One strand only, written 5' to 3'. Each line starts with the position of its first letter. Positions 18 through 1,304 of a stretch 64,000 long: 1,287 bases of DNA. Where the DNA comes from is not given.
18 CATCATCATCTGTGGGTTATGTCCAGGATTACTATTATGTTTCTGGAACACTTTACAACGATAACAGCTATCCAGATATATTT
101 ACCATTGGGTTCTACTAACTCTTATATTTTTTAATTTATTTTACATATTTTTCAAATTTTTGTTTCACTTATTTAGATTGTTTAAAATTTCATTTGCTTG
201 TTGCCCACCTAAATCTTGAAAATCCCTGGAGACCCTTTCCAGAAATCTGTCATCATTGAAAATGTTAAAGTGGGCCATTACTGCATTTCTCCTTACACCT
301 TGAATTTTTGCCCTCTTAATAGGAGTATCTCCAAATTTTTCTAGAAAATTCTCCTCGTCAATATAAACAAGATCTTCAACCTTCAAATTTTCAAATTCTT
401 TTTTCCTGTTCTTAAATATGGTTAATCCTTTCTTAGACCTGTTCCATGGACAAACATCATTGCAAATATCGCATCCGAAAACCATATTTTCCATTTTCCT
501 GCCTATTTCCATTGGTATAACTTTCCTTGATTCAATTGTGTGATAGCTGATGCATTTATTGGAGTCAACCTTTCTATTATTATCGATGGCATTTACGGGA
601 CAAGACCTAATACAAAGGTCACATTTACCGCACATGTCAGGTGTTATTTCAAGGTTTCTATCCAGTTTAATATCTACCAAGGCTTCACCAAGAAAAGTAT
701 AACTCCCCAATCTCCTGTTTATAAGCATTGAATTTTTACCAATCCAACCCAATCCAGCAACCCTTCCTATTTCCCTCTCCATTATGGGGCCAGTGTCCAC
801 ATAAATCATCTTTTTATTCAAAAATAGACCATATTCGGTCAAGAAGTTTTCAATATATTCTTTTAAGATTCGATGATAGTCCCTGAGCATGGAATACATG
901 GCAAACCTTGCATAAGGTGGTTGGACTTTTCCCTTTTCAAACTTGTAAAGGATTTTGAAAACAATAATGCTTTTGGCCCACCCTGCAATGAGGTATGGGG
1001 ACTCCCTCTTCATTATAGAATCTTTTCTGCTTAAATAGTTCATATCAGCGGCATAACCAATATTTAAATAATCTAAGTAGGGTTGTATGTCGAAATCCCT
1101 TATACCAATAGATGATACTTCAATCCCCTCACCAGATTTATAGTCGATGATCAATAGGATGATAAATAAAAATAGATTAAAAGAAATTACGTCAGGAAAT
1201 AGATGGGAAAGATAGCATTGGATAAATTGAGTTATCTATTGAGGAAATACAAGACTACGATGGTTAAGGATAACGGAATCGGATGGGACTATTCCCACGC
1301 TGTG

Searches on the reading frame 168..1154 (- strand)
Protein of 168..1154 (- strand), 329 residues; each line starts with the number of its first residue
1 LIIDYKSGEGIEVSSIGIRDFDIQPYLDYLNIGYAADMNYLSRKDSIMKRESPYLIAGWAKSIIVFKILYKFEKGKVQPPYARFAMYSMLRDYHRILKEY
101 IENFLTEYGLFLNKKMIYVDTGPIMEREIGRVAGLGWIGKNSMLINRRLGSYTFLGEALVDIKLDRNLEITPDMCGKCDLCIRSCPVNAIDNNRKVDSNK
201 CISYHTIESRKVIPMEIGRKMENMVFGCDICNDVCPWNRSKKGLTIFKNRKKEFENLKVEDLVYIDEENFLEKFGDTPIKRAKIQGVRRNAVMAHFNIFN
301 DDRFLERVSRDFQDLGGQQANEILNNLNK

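Call 76: search_protein_families(library=padloc, alignment_id=A7, max_evalue=0.00001)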
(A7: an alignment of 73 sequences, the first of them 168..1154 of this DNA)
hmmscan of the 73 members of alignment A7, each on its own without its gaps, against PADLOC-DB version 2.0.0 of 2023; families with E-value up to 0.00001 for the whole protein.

A. member 1, window:168-1154:- (329 aa): 0 families

B. families by the number of members that match (of 73 scanned): 50 families (the first 25 are shown)
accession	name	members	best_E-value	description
PDLC04140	mad8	3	3.8e-14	mads_8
PDLC04135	mad3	2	2e-27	mads_3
PDLC02980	AriA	2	9e-11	-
PDLC02914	ATPase-Toprim_I-B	2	5.7e-10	-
PDLC01438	Csa3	2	5.9e-08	"CAS-I,CAS-II,CAS-III,CAS-IV,CAS-V,CAS-VI; associated_signaling"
PDLC02759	SspA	1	3.4e-56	SspA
PDLC02657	DndA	1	2e-55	DndA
PDLC01250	Cas4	1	6.2e-24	"CAS-I,CAS-II,CAS-III,CAS-IV,CAS-V,CAS-VI; acquisition_associated"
PDLC00943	Cas4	1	6.6e-24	CRISPR-associated protein Cas4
PDLC00944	Cas4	1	2.1e-23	Cas4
PDLC02905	pVip-kinase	1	9.7e-22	Viperin-kinase fusion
PDLC01447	Cas4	1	1.4e-19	"CAS-I,CAS-II,CAS-III,CAS-IV,CAS-V,CAS-VI; acquisition_associated"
PDLC04134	mad2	1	7.6e-19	mads_2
PDLC02083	Cas4_II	1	1.5e-16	-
PDLC02911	VakA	1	3.3e-15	-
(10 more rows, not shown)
